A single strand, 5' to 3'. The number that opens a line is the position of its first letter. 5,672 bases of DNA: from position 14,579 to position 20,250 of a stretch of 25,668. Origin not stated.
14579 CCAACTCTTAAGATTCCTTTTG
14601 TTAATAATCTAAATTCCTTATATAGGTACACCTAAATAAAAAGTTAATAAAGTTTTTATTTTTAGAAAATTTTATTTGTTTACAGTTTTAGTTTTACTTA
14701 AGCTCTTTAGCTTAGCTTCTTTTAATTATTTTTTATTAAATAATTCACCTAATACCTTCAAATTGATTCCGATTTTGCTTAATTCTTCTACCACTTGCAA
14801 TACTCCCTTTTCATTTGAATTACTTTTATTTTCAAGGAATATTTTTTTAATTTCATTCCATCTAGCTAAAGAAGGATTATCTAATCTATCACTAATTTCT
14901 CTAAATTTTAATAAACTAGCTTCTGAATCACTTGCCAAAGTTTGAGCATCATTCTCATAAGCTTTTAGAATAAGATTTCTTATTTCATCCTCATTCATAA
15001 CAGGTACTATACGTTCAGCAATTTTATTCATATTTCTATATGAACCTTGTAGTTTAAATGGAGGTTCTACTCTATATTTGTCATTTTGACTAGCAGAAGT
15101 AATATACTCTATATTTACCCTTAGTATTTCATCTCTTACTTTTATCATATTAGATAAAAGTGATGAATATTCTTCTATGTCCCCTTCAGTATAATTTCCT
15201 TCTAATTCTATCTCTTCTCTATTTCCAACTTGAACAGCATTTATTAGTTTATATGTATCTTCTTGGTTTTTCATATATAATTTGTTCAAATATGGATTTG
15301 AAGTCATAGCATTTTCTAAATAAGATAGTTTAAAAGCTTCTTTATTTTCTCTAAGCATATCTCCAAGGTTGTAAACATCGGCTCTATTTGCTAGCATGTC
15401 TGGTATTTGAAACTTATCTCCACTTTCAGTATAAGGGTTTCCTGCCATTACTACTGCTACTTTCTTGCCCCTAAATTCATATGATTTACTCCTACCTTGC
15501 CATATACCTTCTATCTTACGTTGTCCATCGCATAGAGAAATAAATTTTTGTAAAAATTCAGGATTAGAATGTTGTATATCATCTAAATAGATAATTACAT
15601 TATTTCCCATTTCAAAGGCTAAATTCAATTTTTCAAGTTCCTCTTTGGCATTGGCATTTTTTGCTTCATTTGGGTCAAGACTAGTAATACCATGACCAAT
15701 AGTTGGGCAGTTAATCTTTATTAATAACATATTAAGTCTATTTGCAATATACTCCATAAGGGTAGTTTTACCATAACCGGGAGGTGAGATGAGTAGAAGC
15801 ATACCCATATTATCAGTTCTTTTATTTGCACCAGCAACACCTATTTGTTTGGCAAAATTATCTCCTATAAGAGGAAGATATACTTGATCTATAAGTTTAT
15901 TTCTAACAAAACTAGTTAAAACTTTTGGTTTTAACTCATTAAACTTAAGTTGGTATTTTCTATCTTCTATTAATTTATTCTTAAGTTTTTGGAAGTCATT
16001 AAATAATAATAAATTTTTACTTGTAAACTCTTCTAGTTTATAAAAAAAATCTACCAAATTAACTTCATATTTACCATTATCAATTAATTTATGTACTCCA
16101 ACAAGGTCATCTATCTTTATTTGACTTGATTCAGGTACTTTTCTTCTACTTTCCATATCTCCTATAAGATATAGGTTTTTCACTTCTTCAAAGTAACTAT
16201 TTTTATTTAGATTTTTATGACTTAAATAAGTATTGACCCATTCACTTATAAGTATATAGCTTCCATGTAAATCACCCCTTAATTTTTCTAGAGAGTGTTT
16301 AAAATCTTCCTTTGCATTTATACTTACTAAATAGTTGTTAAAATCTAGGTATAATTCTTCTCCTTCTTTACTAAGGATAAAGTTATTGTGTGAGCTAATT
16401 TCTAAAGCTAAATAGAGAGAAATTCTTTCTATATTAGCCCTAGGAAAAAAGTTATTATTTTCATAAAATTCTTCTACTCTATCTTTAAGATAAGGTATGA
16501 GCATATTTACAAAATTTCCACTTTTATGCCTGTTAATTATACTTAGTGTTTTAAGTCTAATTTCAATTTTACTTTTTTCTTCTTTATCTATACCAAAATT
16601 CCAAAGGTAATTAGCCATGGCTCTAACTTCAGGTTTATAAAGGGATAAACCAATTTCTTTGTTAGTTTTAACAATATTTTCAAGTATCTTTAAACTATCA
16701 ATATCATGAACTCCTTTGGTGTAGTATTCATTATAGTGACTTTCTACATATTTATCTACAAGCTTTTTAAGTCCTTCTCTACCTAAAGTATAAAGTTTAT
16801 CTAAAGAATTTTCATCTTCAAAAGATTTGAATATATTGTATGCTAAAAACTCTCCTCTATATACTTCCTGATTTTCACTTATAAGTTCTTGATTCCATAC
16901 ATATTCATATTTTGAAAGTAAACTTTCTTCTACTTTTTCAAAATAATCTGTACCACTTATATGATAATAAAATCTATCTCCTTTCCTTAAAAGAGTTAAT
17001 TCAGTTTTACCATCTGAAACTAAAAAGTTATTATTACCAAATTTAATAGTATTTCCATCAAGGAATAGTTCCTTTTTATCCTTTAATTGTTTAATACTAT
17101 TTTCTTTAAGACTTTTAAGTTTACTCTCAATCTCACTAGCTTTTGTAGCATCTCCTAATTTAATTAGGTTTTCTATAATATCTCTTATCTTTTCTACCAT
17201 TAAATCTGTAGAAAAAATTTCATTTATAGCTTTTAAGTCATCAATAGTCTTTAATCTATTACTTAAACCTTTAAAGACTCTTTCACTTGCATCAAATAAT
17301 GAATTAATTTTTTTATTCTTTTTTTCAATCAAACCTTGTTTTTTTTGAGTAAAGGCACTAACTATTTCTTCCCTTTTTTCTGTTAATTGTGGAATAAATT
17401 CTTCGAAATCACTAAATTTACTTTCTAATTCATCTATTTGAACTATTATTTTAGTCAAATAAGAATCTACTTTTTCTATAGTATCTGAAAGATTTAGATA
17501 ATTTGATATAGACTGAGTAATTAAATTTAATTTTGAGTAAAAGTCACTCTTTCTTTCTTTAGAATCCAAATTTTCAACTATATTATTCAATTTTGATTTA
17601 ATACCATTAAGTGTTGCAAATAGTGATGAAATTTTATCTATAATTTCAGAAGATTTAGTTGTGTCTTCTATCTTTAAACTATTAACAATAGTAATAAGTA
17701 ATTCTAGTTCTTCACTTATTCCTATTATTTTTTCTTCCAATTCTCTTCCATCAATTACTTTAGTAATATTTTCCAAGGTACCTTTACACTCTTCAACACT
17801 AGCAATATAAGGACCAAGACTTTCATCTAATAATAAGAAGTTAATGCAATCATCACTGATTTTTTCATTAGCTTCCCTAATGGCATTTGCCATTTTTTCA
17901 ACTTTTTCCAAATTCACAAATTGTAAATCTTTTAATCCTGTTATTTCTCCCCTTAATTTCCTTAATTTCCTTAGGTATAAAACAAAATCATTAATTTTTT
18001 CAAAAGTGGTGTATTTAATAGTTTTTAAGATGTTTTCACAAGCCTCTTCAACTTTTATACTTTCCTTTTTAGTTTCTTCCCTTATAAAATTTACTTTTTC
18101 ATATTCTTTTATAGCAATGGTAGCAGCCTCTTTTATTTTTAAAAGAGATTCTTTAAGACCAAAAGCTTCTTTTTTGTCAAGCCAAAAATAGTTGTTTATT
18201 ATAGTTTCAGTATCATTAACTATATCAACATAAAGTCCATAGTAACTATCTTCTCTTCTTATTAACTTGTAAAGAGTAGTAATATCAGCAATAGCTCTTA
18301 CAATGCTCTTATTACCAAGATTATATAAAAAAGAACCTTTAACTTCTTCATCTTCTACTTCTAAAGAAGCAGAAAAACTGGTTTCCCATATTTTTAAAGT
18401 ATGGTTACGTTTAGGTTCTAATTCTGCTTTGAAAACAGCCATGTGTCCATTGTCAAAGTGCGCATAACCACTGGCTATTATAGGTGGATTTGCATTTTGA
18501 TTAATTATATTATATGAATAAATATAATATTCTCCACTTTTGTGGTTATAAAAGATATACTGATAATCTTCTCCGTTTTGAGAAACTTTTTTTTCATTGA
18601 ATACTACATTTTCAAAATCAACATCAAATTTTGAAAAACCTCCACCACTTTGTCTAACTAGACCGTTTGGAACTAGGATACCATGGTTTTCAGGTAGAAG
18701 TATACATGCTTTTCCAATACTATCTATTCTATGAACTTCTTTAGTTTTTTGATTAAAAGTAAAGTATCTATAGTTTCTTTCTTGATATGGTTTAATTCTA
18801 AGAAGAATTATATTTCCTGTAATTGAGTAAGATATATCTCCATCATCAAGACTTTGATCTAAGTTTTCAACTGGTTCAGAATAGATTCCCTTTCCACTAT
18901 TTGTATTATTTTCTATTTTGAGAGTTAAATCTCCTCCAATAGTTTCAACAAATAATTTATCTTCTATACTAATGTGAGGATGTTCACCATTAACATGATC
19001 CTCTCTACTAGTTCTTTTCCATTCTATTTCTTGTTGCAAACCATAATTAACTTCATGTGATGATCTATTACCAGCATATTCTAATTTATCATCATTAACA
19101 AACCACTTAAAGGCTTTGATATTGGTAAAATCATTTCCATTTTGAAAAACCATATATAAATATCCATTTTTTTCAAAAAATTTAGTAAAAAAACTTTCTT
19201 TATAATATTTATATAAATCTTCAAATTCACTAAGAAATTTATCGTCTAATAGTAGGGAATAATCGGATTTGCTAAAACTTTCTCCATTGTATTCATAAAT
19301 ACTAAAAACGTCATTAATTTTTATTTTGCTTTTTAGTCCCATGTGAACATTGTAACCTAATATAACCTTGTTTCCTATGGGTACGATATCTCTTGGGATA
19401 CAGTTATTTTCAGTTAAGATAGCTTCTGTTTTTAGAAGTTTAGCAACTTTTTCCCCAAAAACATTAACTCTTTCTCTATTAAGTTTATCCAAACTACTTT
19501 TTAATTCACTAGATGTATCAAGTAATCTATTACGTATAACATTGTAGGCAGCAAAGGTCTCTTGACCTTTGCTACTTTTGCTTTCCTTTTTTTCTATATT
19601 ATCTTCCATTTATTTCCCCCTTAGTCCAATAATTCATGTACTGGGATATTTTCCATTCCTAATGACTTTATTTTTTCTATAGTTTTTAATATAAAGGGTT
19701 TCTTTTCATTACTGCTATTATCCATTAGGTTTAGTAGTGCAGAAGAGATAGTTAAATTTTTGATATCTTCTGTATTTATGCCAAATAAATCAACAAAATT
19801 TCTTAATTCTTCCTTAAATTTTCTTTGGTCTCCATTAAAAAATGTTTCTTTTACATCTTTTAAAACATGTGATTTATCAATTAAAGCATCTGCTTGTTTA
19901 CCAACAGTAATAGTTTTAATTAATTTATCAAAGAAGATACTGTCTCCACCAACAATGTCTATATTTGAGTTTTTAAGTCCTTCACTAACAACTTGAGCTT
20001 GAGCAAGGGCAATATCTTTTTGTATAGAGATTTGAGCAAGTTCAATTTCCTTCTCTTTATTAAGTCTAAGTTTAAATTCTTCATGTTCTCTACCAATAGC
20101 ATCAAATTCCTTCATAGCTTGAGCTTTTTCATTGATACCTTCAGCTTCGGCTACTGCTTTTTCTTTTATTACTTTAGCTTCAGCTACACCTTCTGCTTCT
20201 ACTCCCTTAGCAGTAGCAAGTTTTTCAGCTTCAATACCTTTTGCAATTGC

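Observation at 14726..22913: Tightly coupled four-gene operon pairing YqiJ-like and flotillin (SPFH) proteins with a 1627-aa giant AAA_5-type ATPase: a candidate undescribed membrane-microdomain system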

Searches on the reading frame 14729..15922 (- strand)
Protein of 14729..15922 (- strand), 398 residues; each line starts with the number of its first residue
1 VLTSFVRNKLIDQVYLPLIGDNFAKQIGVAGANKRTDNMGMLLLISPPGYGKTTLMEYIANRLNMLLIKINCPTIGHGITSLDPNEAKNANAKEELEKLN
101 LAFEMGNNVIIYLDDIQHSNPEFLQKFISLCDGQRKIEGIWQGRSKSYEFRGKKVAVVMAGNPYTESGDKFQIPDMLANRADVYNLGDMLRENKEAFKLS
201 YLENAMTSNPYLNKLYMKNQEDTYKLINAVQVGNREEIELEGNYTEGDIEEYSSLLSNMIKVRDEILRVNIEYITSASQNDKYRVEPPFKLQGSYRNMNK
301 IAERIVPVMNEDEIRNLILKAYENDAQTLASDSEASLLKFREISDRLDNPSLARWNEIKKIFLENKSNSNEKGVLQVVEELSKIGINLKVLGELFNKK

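Call 23: search_protein_families(library=pfam, proteins=[window:14729-15922:-], max_evalue=5)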
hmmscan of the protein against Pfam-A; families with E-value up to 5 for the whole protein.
window:14729-15922:- (398 aa): 12 families
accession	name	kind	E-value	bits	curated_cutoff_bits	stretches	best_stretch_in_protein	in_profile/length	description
PF00004.35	AAA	-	2.9e-08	34.6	21.2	1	42-162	1-109/131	ATPase family associated with various cellular activities (AAA)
PF07728.20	AAA_5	-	3e-07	31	22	1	42-165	2-125/139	AAA domain (dynein-related subfamily)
PF13401.12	AAA_22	-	2.6e-06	28.2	27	1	38-133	4-110/130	AAA domain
PF05496.18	RuvB_N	-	9e-06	26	27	1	26-76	20-70/159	Holliday junction DNA helicase RuvB P-loop domain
PF20720.3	nSTAND3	-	0.0027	17.9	27.2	1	32-65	10-43/155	Novel STAND NTPase 3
PF13173.12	AAA_14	-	0.0049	17.3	27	1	49-134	12-88/129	AAA domain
PF13191.12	AAA_16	-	0.011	16.6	32.6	1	36-74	21-62/167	AAA ATPase domain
PF13238.12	AAA_18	-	0.07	14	29.4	1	44-96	3-55/128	AAA domain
PF13245.12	AAA_19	-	0.072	13.7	25.1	1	38-66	10-38/134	AAA domain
PF24883.2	NPHP3_N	-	0.11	13.1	24.8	1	37-64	20-47/164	Nephrocystin 3, N-terminal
PF00931.28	NB-ARC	-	0.11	12.2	23.5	1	36-65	15-44/248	NB-ARC domain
PF00910.28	RNA_helicase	-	0.15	13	21.5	1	43-67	2-26/105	RNA helicase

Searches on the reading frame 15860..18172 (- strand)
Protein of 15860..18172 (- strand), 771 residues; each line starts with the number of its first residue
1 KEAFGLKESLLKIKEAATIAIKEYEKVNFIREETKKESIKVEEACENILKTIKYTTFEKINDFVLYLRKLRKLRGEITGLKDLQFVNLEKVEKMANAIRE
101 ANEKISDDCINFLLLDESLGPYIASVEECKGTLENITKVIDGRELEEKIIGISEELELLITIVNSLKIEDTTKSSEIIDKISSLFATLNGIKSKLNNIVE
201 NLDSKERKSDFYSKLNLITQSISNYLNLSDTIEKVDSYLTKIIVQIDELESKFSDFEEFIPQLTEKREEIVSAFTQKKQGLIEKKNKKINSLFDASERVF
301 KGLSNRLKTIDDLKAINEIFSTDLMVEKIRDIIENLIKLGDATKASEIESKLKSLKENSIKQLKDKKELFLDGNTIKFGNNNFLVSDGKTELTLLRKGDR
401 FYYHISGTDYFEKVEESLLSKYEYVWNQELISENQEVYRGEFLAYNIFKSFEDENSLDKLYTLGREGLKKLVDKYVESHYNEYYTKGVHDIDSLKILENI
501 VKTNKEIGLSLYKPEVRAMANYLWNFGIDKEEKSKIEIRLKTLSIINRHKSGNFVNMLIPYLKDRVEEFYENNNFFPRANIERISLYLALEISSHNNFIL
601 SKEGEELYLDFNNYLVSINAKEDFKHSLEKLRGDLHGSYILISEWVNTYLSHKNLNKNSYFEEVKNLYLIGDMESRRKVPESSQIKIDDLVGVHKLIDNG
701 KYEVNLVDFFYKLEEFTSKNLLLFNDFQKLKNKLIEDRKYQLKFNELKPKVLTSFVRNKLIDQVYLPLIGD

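Call 23: search_protein_families(library=pfam, proteins=[window:15860-18172:-], max_evalue=5)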
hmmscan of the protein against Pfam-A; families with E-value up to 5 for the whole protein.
window:15860-18172:- (771 aa): 3 families
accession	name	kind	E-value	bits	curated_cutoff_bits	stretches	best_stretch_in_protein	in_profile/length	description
PF25472.1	DUF7902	-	3.2e-20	72.5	26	1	118-197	2-81/85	Domain of unknown function (DUF7902)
PF05531.17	NPV_P10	-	0.55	11.2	29.8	0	155-203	19-66/75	Nucleopolyhedrovirus P10 protein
PF00631.27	G-gamma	-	0.85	10.1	27.1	1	24-50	8-34/69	GGL domain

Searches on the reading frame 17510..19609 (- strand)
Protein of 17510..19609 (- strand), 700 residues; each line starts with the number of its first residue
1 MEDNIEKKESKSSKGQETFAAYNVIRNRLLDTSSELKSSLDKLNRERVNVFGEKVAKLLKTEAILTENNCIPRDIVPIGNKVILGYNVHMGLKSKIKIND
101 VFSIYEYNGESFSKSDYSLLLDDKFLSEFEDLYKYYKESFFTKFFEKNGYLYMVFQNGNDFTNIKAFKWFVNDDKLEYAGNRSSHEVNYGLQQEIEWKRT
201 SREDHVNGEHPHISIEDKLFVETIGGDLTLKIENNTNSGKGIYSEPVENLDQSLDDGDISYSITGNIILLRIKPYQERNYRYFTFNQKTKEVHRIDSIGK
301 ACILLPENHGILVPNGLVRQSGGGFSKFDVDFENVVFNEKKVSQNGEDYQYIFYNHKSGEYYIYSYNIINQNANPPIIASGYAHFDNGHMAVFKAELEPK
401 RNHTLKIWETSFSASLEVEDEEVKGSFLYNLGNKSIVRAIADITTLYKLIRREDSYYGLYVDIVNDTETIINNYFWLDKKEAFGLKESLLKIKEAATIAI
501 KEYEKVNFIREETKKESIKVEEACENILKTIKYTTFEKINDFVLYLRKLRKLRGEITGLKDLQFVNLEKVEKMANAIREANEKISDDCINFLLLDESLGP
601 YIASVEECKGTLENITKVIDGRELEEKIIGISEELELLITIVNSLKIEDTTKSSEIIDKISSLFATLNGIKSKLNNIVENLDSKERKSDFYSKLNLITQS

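Call 43: predict_structure(alignment_id=A2)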
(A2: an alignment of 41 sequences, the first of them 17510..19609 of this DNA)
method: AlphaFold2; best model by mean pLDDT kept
length: 700 residues; sequences in the alignment: 41
mean_pLDDT: 84.3   pTM: 0.70
mean pLDDT of the five models: 84.3, 83.5, 82.7, 82.2, 82.0
residues with pLDDT >= 90: 210; 70-90: 442; 50-70: 30; < 50: 18
segments of 3 or more residues with pLDDT < 50: 1-17
pLDDT, mean of each block of 10 residues (from residue 1): 28 44 81 92 90 84 80 89 85 80 90 90 92 86 89 88 89 89 71 87 87 91 86 81 88 86 92 92 89 90 90 91 81 87 90 90 92 89 91 84 89 76 79 90 90 74 91 91 91 90 83 87 89 83 86 88 83 89 83 80 86 83 85 83 70 78 85 85 82 71
secondary structure, 60 per line:
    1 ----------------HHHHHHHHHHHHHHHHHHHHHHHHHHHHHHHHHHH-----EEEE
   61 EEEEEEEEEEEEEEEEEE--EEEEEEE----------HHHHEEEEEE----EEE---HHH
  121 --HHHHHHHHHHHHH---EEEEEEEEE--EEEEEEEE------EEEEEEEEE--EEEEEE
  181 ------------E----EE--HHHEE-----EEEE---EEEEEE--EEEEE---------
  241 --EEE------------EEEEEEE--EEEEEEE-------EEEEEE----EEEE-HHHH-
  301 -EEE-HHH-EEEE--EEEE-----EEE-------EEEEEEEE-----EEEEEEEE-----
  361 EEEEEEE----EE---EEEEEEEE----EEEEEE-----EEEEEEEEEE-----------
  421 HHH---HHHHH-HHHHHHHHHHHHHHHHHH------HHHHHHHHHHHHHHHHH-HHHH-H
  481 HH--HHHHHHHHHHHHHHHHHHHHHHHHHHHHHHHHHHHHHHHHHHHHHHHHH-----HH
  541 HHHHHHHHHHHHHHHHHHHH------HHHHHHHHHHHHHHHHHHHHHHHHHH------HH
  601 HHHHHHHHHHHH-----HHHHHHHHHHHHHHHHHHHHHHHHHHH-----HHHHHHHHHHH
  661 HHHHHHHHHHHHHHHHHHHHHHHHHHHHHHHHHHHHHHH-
elements in order (helices of 4 or more, strands of 3 or more residues): H17-51 E57-78 E81-87 H98-101 E102-107 E112-114 H123-135 E139-147 E150-157 E164-172 E175-180 E212-215 E219-224 E227-231 E243-245 E258-264 E267-273 E281-286 E291-294 H296-299 E302-304 E310-313 E316-319 E325-327 E335-342 E348-355 E361-367 E377-384 E389-394 E400-409 H427-431 H433-450 H457-473 H475-478 H485-533 H539-560 H567-592 H599-612 H618-644 H650-699
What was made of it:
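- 18383..19441 (-): Beta-rich, propeller-like domain of the ATPase (aa 57-409), preceded by a long helix (aa 17-51). AlphaFold2 model of aa 1-700, pLDDT 84.3, pTM 0.70 (call 43).
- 17060..18331 (-): Helical spacer of the ATPase (about aa 427-850), including DUF7902 (aa 597-676). AF2 secondary structure up to aa 699 (call 43). aa 700-850 was not modelled.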

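Call 67: fold_search(model_id=the predicted structure, library=pdb)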
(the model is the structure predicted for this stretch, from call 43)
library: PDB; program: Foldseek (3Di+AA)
matches with E <= 10: 897; with E <= 0.001: 163
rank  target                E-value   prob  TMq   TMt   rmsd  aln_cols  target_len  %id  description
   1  8glv_DA               6.6e-07  1.00  0.14  0.03  31.7       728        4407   10  96-nm repeat unit of doublet microtubules from Chlamydomonas reinhardtii flagella (released 2023-05-31)
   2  9d1i_A                1.0e-06  1.00  0.20  0.33  18.1       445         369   11  Structure of Ubiquitin bound to KLHDC3-EloB/C (released 2024-11-20)
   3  8f5p_E                1.0e-06  1.00  0.17  0.13  28.5       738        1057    9  Structure of Leishmania tarentolae IFT-A (state 2) (released 2022-12-21)
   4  9d1y_A                1.4e-06  1.00  0.20  0.33  18.5       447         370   11  Structure of G75R Ubiquitin bound to KLHDC3-EloB/C (released 2024-11-20)
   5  9d5n_CH               2.1e-06  0.97  0.10  0.11  23.8       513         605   10  48-nm doublet microtubule from Trichomonas vaginalis strain G3 (released 2025-05-14)
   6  5ods_B                3.3e-06  0.99  0.16  0.19  26.4       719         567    8  Structure of a phosphoprotein-protein complex (released 2018-03-14)
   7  5ods_D                4.0e-06  0.99  0.16  0.18  25.3       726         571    9  Structure of a phosphoprotein-protein complex (released 2018-03-14)
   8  9n73_LI               4.8e-06  0.99  0.14  0.16  34.1       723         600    9  SSU processome maturation and disassembly, State G (released 2025-10-29)
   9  9e5c_1d               5.1e-06  0.87  0.09  0.07  196.0       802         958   12  Cryo-EM structure of 96 nm repeat of microtubule doublet from T. brucei flagellum (released 2025-03-12)
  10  9l4j_B                5.3e-06  1.00  0.20  0.34  16.2       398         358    8  Structure of mouse SCMCcore complex contain ZBED3 (released 2025-10-01)
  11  9a40_B                6.1e-06  1.00  0.21  0.34  14.7       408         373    7  model of Cullin4 (released 2024-09-18)
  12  7pi2_G                6.1e-06  1.00  0.19  0.35  16.5       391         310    9  PfCyRPA bound to monoclonal antibody Cy.003 Fab fragment (released 2022-02-09)
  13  6tps_P                7.0e-06  1.00  0.19  0.21  31.1       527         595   10  early intermediate RNA Polymerase I Pre-initiation complex - eiPIC (released 2020-03-18)
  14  7k58_C                1.0e-05  0.77  0.09  0.03  40.9       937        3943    9  Structure of outer-arm dyneins bound to microtubule with microtubule binding state 1(MTBS-1) (released 2021-09-29)
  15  7pi2_J                1.2e-05  1.00  0.18  0.33  16.2       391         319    9  PfCyRPA bound to monoclonal antibody Cy.003 Fab fragment (released 2022-02-09)
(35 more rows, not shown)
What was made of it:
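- The propeller assignment rests on low TM-scores (call 67). Foldseek hits for aa 1-700 include clathrin heavy chain N-terminus, IFT-A, Vps18 and a nucleoporin, all of which combine a beta-propeller with a helical region (call 67). TM-scores are low (0.14-0.21 normalised by the query) and rmsd values are large (call 67).
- Tried and rejected: Foldseek was needed (call 67).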

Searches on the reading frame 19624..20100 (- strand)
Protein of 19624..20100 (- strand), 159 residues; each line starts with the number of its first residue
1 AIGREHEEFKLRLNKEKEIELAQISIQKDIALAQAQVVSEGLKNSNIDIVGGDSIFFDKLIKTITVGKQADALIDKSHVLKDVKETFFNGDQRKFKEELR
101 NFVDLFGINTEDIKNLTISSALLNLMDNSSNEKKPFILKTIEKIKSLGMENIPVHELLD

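Call 23: search_protein_families(library=pfam, proteins=[window:19624-20100:-], max_evalue=5)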
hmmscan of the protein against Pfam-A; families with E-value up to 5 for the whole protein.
window:19624-20100:- (159 aa): 1 family
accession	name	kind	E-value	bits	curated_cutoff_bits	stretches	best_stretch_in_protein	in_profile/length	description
PF21377.3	MurD_N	-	0.041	14.4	24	1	64-112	5-51/76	MurD N-terminal domain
